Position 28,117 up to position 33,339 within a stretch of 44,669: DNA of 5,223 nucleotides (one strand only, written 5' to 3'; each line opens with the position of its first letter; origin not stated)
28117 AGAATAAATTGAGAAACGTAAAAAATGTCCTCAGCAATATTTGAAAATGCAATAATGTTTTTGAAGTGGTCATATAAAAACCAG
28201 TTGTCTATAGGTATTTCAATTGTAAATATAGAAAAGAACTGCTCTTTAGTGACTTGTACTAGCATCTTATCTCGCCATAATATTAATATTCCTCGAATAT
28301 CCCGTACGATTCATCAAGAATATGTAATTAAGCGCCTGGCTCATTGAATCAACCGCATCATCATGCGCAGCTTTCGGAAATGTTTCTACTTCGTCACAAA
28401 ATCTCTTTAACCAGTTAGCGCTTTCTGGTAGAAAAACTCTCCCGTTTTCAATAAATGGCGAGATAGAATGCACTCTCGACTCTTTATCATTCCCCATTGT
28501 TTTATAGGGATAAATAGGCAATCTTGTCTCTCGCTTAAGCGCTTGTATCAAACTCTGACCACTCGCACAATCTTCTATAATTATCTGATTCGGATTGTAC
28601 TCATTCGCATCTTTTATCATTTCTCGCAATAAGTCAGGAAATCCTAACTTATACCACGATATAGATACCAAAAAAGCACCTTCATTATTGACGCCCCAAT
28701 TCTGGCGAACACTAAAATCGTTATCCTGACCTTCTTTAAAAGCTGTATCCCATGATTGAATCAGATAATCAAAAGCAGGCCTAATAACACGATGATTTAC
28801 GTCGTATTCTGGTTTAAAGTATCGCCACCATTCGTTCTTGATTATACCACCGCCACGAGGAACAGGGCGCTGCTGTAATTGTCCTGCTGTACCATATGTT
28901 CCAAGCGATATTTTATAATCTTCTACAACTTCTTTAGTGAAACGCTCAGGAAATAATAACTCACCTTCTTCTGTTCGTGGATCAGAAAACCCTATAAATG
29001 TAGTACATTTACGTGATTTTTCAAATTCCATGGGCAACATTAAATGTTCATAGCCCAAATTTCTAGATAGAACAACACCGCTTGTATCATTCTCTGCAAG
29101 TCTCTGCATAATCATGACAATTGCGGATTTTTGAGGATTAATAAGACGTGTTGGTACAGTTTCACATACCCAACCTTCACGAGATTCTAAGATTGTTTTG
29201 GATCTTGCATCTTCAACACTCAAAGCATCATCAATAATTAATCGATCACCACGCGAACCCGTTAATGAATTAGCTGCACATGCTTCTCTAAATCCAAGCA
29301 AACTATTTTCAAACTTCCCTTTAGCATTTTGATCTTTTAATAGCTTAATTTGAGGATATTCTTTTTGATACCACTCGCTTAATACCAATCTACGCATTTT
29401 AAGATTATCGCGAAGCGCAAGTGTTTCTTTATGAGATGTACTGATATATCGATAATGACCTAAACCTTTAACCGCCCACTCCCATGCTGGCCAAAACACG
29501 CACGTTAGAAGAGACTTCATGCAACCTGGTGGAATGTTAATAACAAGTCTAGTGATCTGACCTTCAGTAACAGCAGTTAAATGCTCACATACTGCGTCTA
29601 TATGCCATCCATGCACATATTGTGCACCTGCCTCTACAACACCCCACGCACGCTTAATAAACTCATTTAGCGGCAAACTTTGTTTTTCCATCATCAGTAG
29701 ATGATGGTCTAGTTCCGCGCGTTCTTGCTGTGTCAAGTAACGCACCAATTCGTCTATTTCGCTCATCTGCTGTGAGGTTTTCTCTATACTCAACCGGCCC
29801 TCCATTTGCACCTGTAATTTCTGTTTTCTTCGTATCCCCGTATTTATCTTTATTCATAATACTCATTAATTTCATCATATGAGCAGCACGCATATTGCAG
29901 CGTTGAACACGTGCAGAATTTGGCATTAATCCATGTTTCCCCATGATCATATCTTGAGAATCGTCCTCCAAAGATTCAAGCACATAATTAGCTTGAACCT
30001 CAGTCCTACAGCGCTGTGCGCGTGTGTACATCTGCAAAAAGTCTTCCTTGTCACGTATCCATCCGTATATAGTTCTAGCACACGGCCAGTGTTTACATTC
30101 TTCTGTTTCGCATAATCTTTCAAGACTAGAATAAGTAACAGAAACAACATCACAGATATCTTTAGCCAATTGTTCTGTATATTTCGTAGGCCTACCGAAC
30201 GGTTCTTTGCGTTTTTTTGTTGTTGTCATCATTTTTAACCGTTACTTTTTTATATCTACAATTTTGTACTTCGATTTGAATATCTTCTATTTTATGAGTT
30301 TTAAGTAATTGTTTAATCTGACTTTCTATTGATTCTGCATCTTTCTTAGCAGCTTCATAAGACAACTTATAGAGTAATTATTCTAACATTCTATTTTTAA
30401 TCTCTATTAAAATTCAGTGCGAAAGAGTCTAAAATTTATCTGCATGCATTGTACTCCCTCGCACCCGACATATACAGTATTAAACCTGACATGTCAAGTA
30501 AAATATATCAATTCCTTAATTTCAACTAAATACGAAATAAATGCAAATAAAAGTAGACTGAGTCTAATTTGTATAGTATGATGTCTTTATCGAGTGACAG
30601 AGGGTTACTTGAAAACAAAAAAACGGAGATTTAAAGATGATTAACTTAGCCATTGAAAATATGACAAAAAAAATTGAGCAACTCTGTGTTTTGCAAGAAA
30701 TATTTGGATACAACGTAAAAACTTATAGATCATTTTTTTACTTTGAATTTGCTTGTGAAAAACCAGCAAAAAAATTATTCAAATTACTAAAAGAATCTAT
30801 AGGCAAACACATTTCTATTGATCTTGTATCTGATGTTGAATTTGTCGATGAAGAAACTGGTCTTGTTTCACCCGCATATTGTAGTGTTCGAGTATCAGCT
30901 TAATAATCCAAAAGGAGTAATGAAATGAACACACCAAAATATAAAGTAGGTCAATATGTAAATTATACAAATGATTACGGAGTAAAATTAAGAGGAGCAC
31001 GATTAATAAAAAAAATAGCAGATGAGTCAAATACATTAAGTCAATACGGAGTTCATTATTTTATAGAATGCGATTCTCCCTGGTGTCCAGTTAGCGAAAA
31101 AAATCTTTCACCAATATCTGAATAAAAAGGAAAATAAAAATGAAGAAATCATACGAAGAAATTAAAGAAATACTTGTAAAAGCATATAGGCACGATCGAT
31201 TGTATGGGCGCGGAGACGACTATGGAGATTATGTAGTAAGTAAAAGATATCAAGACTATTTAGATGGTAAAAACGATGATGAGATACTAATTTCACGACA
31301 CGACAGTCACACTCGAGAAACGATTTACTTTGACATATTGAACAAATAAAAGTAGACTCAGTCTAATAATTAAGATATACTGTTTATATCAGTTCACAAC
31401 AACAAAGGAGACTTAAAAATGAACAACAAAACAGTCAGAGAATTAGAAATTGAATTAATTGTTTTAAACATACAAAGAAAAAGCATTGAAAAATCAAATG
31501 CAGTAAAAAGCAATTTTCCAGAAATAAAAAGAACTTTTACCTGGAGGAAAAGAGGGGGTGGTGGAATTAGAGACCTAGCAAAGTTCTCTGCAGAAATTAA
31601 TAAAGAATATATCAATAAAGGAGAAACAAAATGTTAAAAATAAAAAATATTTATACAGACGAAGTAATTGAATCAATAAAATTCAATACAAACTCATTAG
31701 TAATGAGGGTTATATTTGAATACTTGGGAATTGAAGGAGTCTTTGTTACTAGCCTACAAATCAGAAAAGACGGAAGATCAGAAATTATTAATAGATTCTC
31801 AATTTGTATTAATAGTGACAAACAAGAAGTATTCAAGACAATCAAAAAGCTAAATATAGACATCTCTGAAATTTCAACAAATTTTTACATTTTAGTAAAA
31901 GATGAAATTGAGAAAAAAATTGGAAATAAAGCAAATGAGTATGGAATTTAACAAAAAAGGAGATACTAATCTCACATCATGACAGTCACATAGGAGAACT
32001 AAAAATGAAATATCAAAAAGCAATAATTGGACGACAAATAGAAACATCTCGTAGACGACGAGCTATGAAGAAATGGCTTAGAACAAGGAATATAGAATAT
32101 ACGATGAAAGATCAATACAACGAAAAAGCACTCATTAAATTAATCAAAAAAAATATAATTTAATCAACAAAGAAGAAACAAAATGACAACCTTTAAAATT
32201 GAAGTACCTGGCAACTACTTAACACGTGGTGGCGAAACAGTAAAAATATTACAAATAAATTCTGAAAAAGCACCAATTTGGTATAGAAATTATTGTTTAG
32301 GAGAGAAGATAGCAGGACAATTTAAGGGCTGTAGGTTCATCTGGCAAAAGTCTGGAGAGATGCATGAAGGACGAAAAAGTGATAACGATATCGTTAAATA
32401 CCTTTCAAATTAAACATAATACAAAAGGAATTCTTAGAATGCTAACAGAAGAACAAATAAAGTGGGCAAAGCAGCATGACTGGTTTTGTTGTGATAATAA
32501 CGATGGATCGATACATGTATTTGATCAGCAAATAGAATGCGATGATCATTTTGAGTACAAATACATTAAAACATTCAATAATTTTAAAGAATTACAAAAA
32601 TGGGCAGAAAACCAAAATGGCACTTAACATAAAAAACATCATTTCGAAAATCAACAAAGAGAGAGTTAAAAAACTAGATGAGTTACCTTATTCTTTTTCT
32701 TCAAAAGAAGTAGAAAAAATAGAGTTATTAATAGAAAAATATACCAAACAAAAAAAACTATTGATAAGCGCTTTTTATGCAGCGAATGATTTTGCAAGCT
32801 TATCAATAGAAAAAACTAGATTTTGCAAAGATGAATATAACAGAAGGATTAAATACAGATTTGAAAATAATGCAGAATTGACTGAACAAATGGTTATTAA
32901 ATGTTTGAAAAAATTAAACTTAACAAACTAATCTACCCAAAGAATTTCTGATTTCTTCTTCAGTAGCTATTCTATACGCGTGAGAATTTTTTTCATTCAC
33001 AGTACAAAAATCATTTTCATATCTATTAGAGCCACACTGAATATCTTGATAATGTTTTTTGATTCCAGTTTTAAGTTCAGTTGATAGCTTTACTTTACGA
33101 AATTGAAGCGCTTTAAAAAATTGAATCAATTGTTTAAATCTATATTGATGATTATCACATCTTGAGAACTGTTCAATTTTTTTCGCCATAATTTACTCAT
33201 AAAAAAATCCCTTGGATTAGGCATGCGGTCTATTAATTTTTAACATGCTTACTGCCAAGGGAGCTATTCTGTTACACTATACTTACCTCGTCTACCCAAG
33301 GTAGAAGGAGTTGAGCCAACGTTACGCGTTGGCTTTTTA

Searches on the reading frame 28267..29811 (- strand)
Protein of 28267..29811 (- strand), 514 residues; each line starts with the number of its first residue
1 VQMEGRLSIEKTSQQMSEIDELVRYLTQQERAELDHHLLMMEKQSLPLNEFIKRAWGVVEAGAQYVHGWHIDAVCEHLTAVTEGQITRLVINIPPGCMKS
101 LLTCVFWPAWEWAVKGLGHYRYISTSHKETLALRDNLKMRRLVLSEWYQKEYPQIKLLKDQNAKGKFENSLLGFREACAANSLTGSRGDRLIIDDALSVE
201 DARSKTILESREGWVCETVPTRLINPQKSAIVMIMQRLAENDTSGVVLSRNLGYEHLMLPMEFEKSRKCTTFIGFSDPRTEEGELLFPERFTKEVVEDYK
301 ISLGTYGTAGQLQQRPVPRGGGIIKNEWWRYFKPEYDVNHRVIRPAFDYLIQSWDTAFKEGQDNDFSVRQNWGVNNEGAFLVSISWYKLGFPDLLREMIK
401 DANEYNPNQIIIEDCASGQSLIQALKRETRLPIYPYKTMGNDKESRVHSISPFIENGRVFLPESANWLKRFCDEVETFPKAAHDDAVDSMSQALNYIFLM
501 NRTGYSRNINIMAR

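Call 11: search_dna_similar(query=window:28267-29811:-, collection=phages, mode=protein, max_rows=15)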
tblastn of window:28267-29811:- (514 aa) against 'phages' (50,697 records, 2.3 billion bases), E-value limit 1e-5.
Records with a match: 1895; places in all: 1929; records where one place covers at least 80% of the query: 944.
Best place of each record, by identity: <60% 1895.
By first word of the organism name: Klebsiella 445; Escherichia 340; Microbacterium 261; Vibrio 100; Acinetobacter 51; Bacteriophage 46; Caulobacter 43; Brucella 41; Xanthomonas 39; Helicobacter 38; and 80 more.
By host as written in the record: - 220; Klebsiella pneumoniae 196; Microbacterium foliorum NRRL B-24224 SEA 109; Microbacterium foliorum NRRL B-24224 98; Escherichia coli 95; Escherichia coli DSM 12242 43; Escherichia coli K-12 MG1655 35; Helicobacter pylori 30; and 455 more.
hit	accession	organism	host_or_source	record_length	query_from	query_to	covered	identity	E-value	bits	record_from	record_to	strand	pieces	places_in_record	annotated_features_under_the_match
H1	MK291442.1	Paracoccus phage vB_PkoS_Pkon1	Paracoccus kondratievae NCIMB 13773T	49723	26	511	95%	47.3%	5e-133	431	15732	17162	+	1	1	terminase large subunit | terminase small subunit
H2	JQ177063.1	Aeromonas phage vB_AsaM-56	Aeromonas salmonicida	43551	42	498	89%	45.2%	1e-121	398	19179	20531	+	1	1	putative TerL large-subunit terminase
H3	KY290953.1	Aeromonas phage 51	Aeromonas salmonicida HER1108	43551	42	498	89%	45.2%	1e-121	398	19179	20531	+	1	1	terminase large subunit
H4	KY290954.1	Aeromonas phage 56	Aeromonas salmonicida HER1084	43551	42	498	89%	45.2%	1e-121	398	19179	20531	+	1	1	terminase large subunit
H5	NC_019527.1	Aeromonas phage vB_AsaM-56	Aeromonas salmonicida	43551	42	498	89%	45.2%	1e-121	398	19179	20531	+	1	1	terminase large subunit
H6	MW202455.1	Caudoviricetes sp.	Manatee Spring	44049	42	503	90%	44.4%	4e-112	371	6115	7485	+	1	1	large terminase | terminase small subunit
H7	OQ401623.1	Roseobacter phage CRP-901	Roseobacter sp. FZCC0083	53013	13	493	94%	40.1%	9e-103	344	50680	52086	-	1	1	terminase large subunit | terminase small subunit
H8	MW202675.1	Caudoviricetes sp.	Manatee Spring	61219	40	514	92%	39.7%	6e-116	382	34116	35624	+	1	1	terminase large subunit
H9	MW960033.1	Rhizobium phage RHph_X3_2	Sinorhizobium americanum X3_2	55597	51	494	86%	41.3%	4e-98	330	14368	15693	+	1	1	terminase large subunit protein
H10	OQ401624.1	Roseobacter phage CRP-902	Roseobacter sp. FZCC0083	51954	42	493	88%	40.3%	2e-102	343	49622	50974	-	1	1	terminase large subunit | terminase small subunit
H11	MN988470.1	Rhizobium phage RHph_TM3_3_9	Rhizobium etli T3_9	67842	2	493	96%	35.2%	5e-69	246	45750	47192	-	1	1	terminase large subunit protein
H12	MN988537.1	Rhizobium phage RHph_TM3_3_10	Rhizobium etli T3_10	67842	2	493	96%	35.2%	5e-69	246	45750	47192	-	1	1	terminase large subunit protein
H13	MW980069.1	Rhizobium phage RHEph19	Rhizobium etli sv. phaseoli N561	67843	2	493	96%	35.2%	5e-69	246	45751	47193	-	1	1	terminase large subunit protein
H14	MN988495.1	Rhizobium phage RHph_TM3_3_13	Rhizobium etli T3_13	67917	2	493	96%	35.2%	5e-69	246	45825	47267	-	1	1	terminase large subunit protein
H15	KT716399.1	Pseudomonas phage POR1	Pseudomonas oryzihabitans J81P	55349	50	495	87%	37.1%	4e-79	275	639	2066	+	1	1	putative large terminase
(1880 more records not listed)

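Call 15: find_related_loci(query=window:28267-29811:-, collection=viral_contigs, flank=10000)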
Query window:28267-29811:- (514 aa) in viral_contigs; peptide patterns used: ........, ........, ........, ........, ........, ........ (x = any residue, [..] = any of these).
600 stretches matched a pattern (row limit reached: there are more); 600 encode a relative of the query (tblastn E <= 1e-3); the best 80 are kept; 80 distinct loci.
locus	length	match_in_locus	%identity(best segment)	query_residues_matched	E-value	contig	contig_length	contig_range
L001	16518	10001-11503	66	17-514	0e+0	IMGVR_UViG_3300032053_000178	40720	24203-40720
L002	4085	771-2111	57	48-494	6e-169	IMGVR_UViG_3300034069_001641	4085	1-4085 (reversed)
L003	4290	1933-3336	51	14-497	1e-157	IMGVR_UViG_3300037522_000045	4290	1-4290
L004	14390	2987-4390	51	14-497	6e-153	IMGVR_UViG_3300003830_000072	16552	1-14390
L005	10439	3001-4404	51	14-497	6e-153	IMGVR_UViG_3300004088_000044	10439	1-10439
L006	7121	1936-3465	45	1-497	2e-145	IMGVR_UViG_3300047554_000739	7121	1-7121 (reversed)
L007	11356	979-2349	50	48-507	1e-137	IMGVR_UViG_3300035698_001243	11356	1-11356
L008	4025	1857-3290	48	20-494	4e-140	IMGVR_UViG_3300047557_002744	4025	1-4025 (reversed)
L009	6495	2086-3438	49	48-494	4e-136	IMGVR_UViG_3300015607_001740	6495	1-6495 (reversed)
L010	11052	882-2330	45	48-497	2e-134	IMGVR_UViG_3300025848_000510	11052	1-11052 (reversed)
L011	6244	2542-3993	46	48-497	1e-134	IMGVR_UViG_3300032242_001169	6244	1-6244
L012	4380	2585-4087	44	33-497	3e-136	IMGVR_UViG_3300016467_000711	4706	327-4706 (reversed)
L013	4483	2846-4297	46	48-497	4e-136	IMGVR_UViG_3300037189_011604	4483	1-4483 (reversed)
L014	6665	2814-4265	46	48-497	2e-133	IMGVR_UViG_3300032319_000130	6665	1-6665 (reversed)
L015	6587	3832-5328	43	33-497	3e-133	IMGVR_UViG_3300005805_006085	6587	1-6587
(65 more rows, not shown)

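Call 32: find_homologous_proteins(query=window:28267-29811:-, max_evalue=1e-100)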
Query window:28267-29811:- (514 aa): 2092 proteins with E <= 1e-100 among 8000 candidates; the best 120 are listed.
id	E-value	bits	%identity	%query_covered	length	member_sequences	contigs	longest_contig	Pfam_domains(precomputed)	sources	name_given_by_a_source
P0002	0.0e+0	1112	100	92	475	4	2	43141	PF17289.9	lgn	-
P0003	3.2e-258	876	76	95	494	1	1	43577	PF17289.9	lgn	-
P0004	1.9e-223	761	66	95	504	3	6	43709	PF17289.9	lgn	-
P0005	9.1e-223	759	66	95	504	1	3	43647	PF17289.9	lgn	-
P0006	2.4e-218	744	66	95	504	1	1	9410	PF17289.9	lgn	-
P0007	9.3e-215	732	66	91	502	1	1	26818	PF17289.9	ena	-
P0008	5.1e-206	703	61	96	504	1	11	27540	PF17289.9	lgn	-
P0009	2.6e-173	595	56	92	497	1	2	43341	PF17289.9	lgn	-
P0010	3.4e-172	592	54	96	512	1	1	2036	PF17289.9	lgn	-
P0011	5.8e-172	591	56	92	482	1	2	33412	PF17289.9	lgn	-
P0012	6.6e-172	591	54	95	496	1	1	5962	PF17289.9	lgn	-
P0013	3.1e-171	589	57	90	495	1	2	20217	PF17289.9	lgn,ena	-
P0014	6.0e-170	584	54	98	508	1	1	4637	PF17289.9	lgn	-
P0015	4.9e-169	581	56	92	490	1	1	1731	PF17289.9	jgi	jgi:predicted phage terminase large subunit-like protein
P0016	8.0e-169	581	55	91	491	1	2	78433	PF17289.9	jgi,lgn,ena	jgi:predicted phage terminase large subunit-like protein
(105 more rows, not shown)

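Call 34: find_encoding_contigs(protein=P0003, flank=10000, max_places=3)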
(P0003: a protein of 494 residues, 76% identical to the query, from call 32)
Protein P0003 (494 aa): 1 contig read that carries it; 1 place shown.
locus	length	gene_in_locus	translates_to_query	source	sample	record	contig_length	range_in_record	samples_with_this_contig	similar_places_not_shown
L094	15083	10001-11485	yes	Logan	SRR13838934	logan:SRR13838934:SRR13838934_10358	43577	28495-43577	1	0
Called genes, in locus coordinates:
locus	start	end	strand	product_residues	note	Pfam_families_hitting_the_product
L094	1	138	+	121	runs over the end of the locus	PF08774:VRR_NUC (weak)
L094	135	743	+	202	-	PF05063:MT-A70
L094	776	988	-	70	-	-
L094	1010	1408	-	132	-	-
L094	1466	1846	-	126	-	-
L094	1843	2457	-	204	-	-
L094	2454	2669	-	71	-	-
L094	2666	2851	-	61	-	-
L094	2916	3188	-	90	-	-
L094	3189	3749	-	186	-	-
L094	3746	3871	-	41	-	-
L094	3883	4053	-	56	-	-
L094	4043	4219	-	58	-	PF16326:ABC_tran_CTD (weak)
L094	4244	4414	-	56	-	-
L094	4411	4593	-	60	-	-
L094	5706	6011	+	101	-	-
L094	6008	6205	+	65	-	-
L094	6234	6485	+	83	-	-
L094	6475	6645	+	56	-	-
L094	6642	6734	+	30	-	-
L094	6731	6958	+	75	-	-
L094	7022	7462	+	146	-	-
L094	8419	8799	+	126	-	-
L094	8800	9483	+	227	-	-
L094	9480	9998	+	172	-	PF20901:Sf6_terminase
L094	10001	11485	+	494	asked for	PF17289:Terminase_6C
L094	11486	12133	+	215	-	PF00625:Guanylate_kin, PF01926:MMR_HSR1 (weak), PF13671:AAA_33 (weak)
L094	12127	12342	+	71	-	-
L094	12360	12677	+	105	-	-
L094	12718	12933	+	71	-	-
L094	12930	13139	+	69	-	-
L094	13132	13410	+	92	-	-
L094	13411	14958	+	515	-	PF05133:SPP1_portal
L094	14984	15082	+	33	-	?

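Call 35: find_encoding_contigs(protein=P0004, flank=10000, max_places=4)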
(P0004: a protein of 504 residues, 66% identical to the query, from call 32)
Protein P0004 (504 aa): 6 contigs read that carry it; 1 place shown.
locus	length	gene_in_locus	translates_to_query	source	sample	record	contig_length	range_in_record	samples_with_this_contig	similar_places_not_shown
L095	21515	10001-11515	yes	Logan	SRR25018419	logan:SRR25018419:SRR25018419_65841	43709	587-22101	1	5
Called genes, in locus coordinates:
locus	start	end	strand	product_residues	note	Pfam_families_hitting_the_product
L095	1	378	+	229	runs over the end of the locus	PF09524:Phg_2220_C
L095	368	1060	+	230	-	-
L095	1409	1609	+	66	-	-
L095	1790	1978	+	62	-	-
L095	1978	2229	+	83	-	-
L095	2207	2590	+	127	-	-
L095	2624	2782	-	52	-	-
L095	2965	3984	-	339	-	PF20042:DUF6444, PF13005:zf-IS66, PF03050:DDE_Tnp_IS66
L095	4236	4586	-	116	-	-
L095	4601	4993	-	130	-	-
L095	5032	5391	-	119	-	-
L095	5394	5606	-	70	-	-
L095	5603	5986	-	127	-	-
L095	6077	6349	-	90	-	-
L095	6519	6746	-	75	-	-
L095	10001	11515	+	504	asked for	PF17289:Terminase_6C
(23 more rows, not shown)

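Call 36: find_encoding_contigs(protein=P0008, flank=10000, max_places=4)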
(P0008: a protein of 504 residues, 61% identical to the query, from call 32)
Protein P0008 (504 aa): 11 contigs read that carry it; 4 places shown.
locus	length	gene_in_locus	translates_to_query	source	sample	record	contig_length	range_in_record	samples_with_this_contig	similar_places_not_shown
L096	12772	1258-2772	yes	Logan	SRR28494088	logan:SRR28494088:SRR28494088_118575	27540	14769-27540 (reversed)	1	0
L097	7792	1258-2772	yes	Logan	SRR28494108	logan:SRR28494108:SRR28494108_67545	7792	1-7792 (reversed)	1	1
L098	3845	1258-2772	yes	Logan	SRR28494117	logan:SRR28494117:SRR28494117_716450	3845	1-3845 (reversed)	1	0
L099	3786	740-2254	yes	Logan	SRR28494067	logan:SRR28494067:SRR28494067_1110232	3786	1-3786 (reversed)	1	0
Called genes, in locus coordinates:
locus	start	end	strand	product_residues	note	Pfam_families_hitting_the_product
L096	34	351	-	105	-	-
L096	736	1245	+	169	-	PF20901:Sf6_terminase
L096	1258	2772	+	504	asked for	PF17289:Terminase_6C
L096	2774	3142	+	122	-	-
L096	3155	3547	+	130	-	-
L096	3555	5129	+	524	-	PF05133:SPP1_portal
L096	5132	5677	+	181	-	PF06810:Phage_scaffold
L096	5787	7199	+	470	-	-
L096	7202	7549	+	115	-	-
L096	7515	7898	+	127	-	-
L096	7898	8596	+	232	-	-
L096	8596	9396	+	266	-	-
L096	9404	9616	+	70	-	-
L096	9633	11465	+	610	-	-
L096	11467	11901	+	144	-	-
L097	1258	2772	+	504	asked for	PF17289:Terminase_6C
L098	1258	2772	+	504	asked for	PF17289:Terminase_6C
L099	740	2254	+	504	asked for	PF17289:Terminase_6C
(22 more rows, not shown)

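Call 91: search_protein_families(library=phrogs, max_evalue=0.01, proteins=[L001:5720-6010:-, L094:1010-1408:-])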
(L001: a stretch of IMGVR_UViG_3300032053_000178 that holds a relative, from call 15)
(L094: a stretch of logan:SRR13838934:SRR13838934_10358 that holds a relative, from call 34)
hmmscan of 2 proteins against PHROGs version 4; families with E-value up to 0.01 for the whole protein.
L001:5720-6010:- (96 aa): 0 families

L094:1010-1408:- (132 aa): 0 families

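Call 94: find_encoding_contigs(protein=P0005, flank=10000, max_places=2)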
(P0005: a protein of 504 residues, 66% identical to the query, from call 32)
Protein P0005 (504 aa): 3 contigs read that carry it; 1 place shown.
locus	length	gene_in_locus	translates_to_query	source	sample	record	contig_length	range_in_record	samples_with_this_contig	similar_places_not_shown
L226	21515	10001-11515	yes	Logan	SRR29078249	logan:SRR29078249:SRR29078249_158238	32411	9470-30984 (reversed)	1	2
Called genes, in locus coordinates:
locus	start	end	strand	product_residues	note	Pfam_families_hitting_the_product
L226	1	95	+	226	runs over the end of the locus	-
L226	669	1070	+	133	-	PF08774:VRR_NUC (weak)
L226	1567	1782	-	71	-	-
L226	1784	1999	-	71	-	-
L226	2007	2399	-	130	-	-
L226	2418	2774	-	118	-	-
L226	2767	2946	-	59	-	-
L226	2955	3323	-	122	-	-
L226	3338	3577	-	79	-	-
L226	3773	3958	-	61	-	-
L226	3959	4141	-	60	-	-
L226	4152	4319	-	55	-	-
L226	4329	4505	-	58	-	-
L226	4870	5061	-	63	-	-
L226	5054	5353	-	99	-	-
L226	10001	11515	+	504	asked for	PF17289:Terminase_6C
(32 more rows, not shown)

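Call 95: find_encoding_contigs(protein=P0007, flank=10000, max_places=2)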
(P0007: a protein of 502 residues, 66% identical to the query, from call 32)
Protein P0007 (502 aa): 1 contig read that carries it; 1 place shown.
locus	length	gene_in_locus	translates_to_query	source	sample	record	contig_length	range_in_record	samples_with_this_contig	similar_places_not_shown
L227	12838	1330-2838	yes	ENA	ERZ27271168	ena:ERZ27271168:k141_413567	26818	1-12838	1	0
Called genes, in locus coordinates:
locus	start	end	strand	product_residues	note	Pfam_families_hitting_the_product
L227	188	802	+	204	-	PF20901:Sf6_terminase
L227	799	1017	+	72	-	PF11753:DUF3310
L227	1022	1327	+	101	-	-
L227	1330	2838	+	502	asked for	PF17289:Terminase_6C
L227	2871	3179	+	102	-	-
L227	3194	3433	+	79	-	-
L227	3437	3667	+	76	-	-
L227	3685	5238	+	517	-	PF05133:SPP1_portal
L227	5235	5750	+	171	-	PF06810:Phage_scaffold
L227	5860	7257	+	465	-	-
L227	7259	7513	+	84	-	-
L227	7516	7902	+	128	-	-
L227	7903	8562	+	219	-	-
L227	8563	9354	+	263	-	-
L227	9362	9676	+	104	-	-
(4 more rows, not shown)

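Call 96: find_encoding_contigs(protein=P0009, flank=10000, max_places=2)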
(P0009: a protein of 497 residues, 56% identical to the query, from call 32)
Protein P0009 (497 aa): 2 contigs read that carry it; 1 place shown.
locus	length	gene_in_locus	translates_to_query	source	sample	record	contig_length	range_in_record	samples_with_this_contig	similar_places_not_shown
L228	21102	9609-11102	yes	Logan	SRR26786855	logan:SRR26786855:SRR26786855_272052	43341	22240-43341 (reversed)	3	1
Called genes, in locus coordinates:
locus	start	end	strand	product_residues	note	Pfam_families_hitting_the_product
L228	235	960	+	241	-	PF01051:Rep3_N, PF21205:Rep3_C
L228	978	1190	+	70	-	-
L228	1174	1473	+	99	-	-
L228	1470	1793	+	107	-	-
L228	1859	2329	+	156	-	-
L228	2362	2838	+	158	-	-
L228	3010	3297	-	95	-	-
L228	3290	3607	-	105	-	-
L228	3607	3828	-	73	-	-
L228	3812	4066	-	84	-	-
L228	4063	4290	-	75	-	-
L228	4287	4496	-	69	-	-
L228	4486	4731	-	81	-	-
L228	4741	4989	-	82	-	-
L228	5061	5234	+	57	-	-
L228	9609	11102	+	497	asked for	PF17289:Terminase_6C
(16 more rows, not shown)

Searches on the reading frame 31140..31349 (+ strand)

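Call 78: search_protein_families(library=phrogs, max_evalue=0.01, proteins=[window:31140-31349:+])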
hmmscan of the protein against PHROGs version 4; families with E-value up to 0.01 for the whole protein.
window:31140-31349:+ (69 aa): 2 families
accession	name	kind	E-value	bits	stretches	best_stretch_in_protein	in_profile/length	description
phrog_11469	-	unknown function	0.0001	23.4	1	4-65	3-65/89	-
phrog_11224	-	unknown function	0.0042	18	1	38-59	17-37/41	-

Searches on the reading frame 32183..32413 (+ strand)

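Call 78: search_protein_families(library=phrogs, max_evalue=0.01, proteins=[window:32183-32413:+])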
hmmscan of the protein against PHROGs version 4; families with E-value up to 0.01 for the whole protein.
window:32183-32413:+ (76 aa): 1 family
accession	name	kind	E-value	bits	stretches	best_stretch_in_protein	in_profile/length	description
phrog_4781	-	unknown function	2.9e-06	28.2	1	6-72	11-79/83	-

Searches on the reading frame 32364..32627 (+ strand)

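Call 78: search_protein_families(library=phrogs, max_evalue=0.01, proteins=[window:32364-32627:+])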
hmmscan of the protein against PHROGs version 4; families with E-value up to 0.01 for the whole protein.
window:32364-32627:+ (87 aa): 2 families
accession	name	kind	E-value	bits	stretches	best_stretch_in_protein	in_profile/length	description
phrog_31662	-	unknown function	0.00051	21.2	1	28-61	6-41/63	-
phrog_13602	-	unknown function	0.0072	17.7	1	27-83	3-60/94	-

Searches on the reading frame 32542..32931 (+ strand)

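Call 78: search_protein_families(library=phrogs, max_evalue=0.01, proteins=[window:32542-32931:+])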
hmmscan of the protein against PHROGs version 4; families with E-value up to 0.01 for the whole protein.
window:32542-32931:+ (129 aa): 1 family
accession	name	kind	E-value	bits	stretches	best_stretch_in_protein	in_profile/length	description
phrog_7645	-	unknown function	0.0081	17.6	0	32-112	8-84/109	-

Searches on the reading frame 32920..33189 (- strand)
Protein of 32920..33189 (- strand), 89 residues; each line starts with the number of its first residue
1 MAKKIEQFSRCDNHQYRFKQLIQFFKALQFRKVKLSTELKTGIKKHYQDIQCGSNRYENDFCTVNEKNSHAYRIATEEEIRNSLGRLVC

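Call 27: search_protein_families(library=pfam, max_evalue=0.01, proteins=[window:32920-33189:-])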
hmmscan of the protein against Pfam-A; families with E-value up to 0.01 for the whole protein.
window:32920-33189:- (89 aa): 0 families

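Call 90: search_protein_families(library=padloc, max_evalue=0.01, proteins=[window:32920-33189:-])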
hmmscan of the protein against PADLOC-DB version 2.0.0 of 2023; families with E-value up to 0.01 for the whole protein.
window:32920-33189:- (89 aa): 0 families

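Call 91: search_protein_families(library=phrogs, max_evalue=0.01, proteins=[window:32920-33189:-])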
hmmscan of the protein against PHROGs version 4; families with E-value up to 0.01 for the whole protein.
window:32920-33189:- (89 aa): 1 family
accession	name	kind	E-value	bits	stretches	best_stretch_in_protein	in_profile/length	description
phrog_5337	-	unknown function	0.0044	17.5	1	7-82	58-135/209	-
